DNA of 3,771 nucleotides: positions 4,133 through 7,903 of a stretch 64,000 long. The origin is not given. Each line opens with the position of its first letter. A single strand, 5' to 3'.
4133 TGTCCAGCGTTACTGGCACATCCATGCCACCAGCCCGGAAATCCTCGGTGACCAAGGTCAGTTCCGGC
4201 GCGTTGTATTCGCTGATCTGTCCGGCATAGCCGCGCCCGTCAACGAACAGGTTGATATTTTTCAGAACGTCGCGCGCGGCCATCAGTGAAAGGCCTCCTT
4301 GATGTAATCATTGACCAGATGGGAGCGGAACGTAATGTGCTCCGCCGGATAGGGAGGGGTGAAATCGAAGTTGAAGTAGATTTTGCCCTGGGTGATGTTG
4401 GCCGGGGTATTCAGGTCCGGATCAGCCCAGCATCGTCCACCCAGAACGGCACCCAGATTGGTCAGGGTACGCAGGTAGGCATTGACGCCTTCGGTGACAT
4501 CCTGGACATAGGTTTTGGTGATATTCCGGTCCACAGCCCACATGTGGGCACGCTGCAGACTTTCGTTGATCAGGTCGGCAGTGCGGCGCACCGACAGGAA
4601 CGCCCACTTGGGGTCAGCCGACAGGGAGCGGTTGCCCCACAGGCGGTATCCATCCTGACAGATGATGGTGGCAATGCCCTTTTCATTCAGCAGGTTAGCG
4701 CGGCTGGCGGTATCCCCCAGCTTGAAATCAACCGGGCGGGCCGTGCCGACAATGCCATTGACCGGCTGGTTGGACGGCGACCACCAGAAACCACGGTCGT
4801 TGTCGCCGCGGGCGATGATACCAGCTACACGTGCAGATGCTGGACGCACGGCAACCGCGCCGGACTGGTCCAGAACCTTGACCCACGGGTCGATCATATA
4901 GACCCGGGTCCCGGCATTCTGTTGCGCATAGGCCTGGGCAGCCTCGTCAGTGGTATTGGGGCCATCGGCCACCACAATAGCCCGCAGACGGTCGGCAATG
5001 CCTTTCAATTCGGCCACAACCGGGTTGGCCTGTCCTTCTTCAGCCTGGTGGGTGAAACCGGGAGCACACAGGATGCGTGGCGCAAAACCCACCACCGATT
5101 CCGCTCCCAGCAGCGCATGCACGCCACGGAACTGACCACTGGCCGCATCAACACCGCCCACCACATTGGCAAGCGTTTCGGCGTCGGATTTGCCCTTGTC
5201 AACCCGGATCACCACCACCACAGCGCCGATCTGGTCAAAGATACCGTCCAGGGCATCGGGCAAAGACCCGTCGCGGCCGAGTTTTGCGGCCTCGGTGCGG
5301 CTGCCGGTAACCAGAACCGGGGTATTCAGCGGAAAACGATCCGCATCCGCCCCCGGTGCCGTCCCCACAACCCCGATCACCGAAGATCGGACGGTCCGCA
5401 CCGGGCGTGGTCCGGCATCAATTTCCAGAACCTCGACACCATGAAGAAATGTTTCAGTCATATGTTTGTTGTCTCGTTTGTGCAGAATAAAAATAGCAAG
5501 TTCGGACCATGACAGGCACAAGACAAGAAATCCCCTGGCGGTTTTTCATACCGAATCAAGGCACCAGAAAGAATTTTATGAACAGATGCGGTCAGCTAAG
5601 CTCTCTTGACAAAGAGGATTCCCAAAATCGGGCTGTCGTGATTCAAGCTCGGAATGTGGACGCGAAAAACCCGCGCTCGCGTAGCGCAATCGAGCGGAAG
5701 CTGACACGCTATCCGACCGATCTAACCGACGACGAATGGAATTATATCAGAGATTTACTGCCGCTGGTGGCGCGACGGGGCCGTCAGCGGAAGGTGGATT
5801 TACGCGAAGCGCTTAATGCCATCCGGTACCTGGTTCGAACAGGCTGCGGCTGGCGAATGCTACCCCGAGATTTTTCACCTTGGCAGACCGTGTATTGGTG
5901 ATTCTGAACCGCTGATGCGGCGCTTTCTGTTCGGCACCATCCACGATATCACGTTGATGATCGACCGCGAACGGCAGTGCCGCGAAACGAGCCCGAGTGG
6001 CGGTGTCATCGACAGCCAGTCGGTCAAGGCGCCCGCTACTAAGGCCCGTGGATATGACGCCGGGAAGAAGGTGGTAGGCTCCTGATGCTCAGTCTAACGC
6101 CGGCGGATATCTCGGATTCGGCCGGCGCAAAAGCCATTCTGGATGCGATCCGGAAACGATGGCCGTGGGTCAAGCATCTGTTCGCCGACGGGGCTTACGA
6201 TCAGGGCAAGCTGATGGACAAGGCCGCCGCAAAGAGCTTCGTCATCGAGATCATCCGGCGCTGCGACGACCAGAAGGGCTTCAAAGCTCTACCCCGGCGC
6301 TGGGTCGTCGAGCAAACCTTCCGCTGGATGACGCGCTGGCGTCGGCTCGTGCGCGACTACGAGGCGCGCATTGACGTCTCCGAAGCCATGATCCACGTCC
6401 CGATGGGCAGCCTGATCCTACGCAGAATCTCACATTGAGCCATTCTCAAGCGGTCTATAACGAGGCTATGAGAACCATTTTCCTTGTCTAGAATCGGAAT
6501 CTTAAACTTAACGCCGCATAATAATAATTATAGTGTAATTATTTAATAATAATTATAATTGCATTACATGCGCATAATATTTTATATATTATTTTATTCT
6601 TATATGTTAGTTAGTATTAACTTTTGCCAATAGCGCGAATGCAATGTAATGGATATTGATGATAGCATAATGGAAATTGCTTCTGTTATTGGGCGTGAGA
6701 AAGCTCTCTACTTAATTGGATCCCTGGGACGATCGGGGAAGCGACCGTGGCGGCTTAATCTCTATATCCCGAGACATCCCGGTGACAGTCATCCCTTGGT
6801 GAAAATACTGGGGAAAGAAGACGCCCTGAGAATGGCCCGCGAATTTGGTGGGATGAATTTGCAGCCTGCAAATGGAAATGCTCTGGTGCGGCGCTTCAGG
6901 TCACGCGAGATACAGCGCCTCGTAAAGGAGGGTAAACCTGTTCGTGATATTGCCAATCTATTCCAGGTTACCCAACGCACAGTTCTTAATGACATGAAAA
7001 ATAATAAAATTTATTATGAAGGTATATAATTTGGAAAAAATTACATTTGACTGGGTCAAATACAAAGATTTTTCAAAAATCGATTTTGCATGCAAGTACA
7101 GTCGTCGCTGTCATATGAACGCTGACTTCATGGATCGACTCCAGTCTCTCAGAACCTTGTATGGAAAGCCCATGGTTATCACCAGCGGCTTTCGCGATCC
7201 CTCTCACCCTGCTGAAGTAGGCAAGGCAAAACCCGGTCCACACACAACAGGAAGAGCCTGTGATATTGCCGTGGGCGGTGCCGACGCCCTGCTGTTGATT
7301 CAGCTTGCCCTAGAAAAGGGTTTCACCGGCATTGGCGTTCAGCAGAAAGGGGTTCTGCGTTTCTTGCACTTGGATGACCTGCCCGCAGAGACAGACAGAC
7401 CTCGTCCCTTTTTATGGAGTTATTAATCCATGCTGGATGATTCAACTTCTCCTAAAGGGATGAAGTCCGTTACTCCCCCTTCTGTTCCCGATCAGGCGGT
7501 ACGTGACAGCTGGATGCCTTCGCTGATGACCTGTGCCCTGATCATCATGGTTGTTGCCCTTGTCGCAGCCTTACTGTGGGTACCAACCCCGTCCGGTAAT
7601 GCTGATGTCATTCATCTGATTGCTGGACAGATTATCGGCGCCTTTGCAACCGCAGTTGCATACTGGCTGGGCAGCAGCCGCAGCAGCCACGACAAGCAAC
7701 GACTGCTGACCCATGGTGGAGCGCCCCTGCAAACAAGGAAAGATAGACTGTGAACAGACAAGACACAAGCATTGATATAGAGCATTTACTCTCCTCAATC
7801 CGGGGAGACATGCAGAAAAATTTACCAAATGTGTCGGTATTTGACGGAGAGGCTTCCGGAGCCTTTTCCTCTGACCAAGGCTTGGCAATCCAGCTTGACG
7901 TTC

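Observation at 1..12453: P2-like contractile tail module with lysis genes but no head or packaging genes: tailocin-like particle or decaying prophage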

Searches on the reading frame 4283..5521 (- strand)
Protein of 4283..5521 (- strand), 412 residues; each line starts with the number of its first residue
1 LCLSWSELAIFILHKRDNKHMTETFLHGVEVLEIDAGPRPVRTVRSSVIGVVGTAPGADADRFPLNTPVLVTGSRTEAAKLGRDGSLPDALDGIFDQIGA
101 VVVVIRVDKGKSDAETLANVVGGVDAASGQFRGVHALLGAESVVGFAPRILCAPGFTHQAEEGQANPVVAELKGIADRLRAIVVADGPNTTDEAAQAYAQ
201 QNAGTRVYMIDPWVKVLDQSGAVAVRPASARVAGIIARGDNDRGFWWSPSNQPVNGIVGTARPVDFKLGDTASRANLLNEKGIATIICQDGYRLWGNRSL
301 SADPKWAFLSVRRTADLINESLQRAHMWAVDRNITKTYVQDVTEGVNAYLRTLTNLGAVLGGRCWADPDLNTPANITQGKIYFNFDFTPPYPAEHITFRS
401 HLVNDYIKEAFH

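Call 6: search_protein_families(library=pfam, proteins=[window:4283-5521:-], max_evalue=0.01)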
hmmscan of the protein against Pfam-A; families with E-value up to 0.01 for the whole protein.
window:4283-5521:- (412 aa): 3 families
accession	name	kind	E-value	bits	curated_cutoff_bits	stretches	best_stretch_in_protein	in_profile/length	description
PF04984.19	Phage_sheath_1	-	3.2e-24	86.1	31.4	1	133-299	5-167/168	Phage tail sheath protein subtilisin-like domain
PF17482.7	Phage_sheath_1C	-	9.3e-24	83.9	26.9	1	302-401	2-102/104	Phage tail sheath C-terminal domain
PF22671.1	Gp18_domIII_N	-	5.7e-11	43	27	1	48-107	3-58/58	Tail sheath protein Gp18 domain III N-terminal region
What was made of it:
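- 4283..5461 (-): Tail sheath protein FI (392 aa). Three sheath Pfam domains (call 6).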

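Call 38: list_cluster_members(proteins=[P0001, window:4283-5461:-])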
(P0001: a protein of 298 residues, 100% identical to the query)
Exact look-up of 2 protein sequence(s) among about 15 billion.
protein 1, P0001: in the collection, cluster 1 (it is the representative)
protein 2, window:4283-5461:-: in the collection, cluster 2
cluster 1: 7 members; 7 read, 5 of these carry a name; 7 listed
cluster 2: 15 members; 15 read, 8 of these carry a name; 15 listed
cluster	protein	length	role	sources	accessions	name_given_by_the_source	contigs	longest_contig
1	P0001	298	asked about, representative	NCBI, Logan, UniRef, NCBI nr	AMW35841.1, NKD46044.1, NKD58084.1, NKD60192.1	baseplate assembly protein [Haematospirillum jordaniae] | Baseplate assembly protein n=1 Tax=Haematospirillum jordaniae TaxID=1549855 ... | baseplate J/gp47 family protein [Haematospirillum jordaniae]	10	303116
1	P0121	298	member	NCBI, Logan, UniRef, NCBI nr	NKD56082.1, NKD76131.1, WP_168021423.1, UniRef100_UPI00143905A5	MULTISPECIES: baseplate J/gp47 family protein [unclassified Haematospirillum] | baseplate assembly protein n=1 Tax=unclassified Haematospirillum TaxID=2622088 ...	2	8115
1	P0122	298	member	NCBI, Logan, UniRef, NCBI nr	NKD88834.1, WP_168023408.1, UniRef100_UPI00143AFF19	baseplate assembly protein [Haematospirillum sp. 15-248] | baseplate assembly protein n=1 Tax=Haematospirillum sp. 15-248 TaxID=2723107 ... | baseplate J/gp47 family protein [Haematospirillum sp. 15-248]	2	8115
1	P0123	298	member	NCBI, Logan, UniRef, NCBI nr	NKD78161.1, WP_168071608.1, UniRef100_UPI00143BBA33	baseplate assembly protein [Haematospirillum sp. H1815] | baseplate assembly protein n=1 Tax=Haematospirillum sp. H1815 TaxID=2723108 ... | baseplate J/gp47 family protein [Haematospirillum sp. H1815]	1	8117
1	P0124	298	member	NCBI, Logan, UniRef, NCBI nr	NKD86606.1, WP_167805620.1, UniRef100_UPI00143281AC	baseplate assembly protein [Haematospirillum jordaniae] | baseplate assembly protein n=1 Tax=Haematospirillum jordaniae TaxID=1549855 ... | baseplate J/gp47 family protein [Haematospirillum jordaniae]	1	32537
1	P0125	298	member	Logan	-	-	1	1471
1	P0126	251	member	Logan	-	-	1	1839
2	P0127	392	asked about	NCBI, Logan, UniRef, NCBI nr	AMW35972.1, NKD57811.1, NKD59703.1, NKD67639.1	phage tail protein [Haematospirillum jordaniae] | Phage tail protein n=2 Tax=Haematospirillum jordaniae TaxID=1549855 RepID=A0A145VTA2_9PROT | phage tail sheath subtilisin-like domain-containing protein [Haematospirillum jordaniae]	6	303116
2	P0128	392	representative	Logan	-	-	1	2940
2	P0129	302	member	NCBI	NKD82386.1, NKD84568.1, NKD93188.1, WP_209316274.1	phage tail sheath family protein, partial [Haematospirillum jordaniae]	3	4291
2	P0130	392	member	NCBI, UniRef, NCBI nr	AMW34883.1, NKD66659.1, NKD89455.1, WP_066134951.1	phage tail sheath subtilisin-like domain-containing protein [Haematospirillum jordaniae] | Phage tail protein n=4 Tax=Haematospirillum jordaniae TaxID=1549855 RepID=A0A143DF40_9PROT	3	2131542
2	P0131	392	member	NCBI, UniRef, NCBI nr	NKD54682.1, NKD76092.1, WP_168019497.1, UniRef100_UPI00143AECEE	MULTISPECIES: phage tail sheath subtilisin-like domain-containing protein [unclassified ... | phage tail sheath subtilisin-like domain-containing protein n=1 Tax=unclassified ...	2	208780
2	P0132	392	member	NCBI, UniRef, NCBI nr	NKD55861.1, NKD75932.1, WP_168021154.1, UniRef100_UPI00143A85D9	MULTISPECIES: phage tail sheath subtilisin-like domain-containing protein [unclassified ... | phage tail sheath subtilisin-like domain-containing protein n=1 Tax=unclassified ...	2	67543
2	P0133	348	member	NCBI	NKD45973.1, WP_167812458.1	phage tail protein, partial [Haematospirillum jordaniae]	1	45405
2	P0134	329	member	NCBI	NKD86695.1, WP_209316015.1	phage tail protein, partial [Haematospirillum jordaniae]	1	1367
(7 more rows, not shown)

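Call 66: search_solved_structures(query=window:4283-5461:-, max_evalue=0.001)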
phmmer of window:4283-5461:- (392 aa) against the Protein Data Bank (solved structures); distinct sequences matched with E-value up to 0.001: 21.
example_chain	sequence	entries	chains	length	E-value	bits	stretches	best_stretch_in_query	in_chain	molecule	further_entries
3j9q_A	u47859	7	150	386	3.1e-101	342.5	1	4-390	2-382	sheath | Pyocin sheath PA0622 | Sheath PA0622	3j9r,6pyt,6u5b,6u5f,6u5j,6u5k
8bky_A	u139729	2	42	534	7.2e-27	97.7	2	155-379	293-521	Phage tail sheath protein | Phage tail sheath family protein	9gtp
8bl4_V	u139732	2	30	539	3.9e-25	92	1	155-379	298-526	Phage tail sheath family protein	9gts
9ezm_A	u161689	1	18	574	6.2e-22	81.4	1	129-379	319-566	Phage tail sheath protein FI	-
6rao_C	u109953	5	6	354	8.2e-13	51.4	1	172-378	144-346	Afp2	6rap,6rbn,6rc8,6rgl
9qgl_2A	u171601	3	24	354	1.6e-12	50.4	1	164-377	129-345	Phage tail sheath family protein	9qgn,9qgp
6rao_D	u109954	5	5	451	2.1e-12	50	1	69-346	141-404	Afp3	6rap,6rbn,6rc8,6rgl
6j0n_t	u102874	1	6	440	2.6e-12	49.8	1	195-377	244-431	Pvc3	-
9qgl_3A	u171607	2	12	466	2.1e-10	43.5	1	204-344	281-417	Phage tail sheath family protein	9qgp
9r9h_T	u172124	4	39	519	3.4e-09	39.5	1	205-321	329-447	Phage tail sheath family protein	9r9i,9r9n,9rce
6j0b_A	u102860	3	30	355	9.6e-09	38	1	169-343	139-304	Pvc2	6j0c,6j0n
7adz_2A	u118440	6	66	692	9.8e-09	38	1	205-338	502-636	Putative phage tail sheath protein FI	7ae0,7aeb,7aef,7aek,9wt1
7b5h_AO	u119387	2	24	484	2.4e-07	33.4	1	204-343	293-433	All3325 protein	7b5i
6j0n_V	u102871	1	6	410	5.3e-07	32.3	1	207-343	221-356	Pvc4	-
8kee_A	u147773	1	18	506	2e-06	30.4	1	207-342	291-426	sheath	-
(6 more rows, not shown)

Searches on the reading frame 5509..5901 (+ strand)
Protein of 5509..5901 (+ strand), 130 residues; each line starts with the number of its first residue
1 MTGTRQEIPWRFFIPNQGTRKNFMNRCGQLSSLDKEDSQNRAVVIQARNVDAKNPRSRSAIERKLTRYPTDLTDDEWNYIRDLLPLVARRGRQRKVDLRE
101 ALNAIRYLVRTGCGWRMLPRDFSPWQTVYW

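Call 5: search_protein_families(library=pfam, proteins=[window:5509-5901:+], max_evalue=0.01)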
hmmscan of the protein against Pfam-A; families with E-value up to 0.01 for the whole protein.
window:5509-5901:+ (130 aa): 1 family
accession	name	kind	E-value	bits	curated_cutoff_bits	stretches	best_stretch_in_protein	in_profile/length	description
PF13340.11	DUF4096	-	2.4e-22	79.4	34.3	1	72-130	1-61/76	Putative transposase of IS4/5 family (DUF4096)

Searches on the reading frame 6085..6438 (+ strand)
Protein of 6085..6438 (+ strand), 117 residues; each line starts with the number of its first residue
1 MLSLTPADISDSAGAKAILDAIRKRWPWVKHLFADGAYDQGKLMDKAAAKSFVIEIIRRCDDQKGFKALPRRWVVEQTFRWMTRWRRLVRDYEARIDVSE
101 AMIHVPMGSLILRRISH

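Call 5: search_protein_families(library=pfam, proteins=[window:6085-6438:+], max_evalue=0.01)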
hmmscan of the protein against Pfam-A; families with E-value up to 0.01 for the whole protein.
window:6085-6438:+ (117 aa): 2 families
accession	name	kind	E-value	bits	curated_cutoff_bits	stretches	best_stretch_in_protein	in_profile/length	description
PF01609.27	DDE_Tnp_1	-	9.8e-19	68.3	23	1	3-103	53-192/200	Transposase DDE domain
PF13586.12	DDE_Tnp_1_2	-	8.4e-05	23.4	29.2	1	63-107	36-80/86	Transposase DDE domain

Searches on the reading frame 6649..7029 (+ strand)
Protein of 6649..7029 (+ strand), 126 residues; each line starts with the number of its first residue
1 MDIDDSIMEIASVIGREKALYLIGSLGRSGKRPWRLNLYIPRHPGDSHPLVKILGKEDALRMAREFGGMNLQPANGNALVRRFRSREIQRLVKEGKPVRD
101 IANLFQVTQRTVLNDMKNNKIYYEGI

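Call 6: search_protein_families(library=pfam, proteins=[window:6649-7029:+], max_evalue=0.01)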
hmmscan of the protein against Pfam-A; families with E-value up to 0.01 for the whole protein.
window:6649-7029:+ (126 aa): 5 families
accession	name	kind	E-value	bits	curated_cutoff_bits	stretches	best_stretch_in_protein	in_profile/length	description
PF13936.12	HTH_38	-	2.4e-05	24.4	27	1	87-117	12-42/44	Helix-turn-helix domain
PF02796.21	HTH_7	-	0.0063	17.1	23.8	0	87-112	13-38/45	Helix-turn-helix domain of resolvase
PF23473.1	LysM3_LYK4_5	-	0.0065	17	29.3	0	91-123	6-40/48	LYK4/5 LysM3 domain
PF13518.12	HTH_28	-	0.0077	16.7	25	0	90-112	7-29/52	Helix-turn-helix domain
PF13384.12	HTH_23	-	0.0078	16.4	24.6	0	87-112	9-34/50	Homeodomain-like domain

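Call 22: search_protein_families(library=phrogs, proteins=[window:6649-7029:+], max_evalue=0.01)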
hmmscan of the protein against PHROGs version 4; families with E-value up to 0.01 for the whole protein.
window:6649-7029:+ (126 aa): 3 families
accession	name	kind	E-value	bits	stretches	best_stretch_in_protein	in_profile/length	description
phrog_836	-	transcription regulation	5.1e-21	76.2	1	2-114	11-115/133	late transcriptional activator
phrog_2538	-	head and packaging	0.00037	21.6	1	87-120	10-43/129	terminase small subunit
phrog_532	-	transcription regulation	0.0089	17.1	0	53-113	52-111/132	late transcriptional activator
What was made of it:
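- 6649..7029 (+): Mor/C-like late transcriptional activator (126 aa, C-terminal HTH). phrog_836 'late transcriptional activator', E 5e-21 (call 22).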

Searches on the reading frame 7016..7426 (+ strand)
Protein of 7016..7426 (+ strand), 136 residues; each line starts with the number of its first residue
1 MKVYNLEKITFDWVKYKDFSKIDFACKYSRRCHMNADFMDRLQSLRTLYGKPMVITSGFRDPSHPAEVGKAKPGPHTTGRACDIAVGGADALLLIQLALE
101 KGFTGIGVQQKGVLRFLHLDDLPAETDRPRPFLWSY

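Call 6: search_protein_families(library=pfam, proteins=[window:7016-7426:+], max_evalue=0.01)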
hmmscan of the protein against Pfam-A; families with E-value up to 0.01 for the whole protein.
window:7016-7426:+ (136 aa): 2 families
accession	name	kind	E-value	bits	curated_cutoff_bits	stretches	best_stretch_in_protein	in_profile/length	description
PF08291.16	Peptidase_M15_3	-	1.4e-14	54.5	23.2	1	35-120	25-108/108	Peptidase M15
PF05951.18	Peptidase_M15_2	-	0.0004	20.6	27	1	29-120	48-146/153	Bacterial protein of unknown function (DUF882)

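Call 22: search_protein_families(library=phrogs, proteins=[window:7016-7426:+], max_evalue=0.01)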
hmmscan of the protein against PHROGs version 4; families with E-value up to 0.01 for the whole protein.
window:7016-7426:+ (136 aa): 3 families
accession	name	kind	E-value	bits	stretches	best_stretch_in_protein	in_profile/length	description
phrog_894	-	lysis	1.7e-23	84.2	1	16-135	47-174/389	endolysin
phrog_17373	-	other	1e-17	65.6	1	14-124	17-125/224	peptidase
phrog_25247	-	other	3.2e-05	24.2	1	37-120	423-502/520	peptidase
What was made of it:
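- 7016..7426 (+): Peptidase_M15_3 endolysin. PF08291, E 1.4e-14 (call 6). phrog_894 endolysin, E 1.7e-23 (call 22).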

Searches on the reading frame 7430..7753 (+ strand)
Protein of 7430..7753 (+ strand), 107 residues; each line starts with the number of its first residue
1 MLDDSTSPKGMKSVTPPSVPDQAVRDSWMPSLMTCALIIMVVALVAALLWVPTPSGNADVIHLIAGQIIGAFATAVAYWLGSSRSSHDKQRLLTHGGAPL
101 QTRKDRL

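Call 6: search_protein_families(library=pfam, proteins=[window:7430-7753:+], max_evalue=0.01)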
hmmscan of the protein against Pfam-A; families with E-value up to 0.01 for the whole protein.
window:7430-7753:+ (107 aa): 0 families

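Call 22: search_protein_families(library=phrogs, proteins=[window:7430-7753:+], max_evalue=0.01)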
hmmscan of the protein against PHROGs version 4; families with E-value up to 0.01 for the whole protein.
window:7430-7753:+ (107 aa): 3 families
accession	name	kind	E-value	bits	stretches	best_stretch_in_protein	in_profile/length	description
phrog_9990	-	unknown function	1.8e-14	54.4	1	27-92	4-69/72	-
phrog_1544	-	unknown function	1.7e-07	32.1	1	26-92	119-191/200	-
phrog_38564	-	unknown function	0.002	19.3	1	37-81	17-63/75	-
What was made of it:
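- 7430..7753 (+): Holin-like protein with two hydrophobic segments and a charged C-terminus. Only PHROGs families of unknown function match (call 22).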
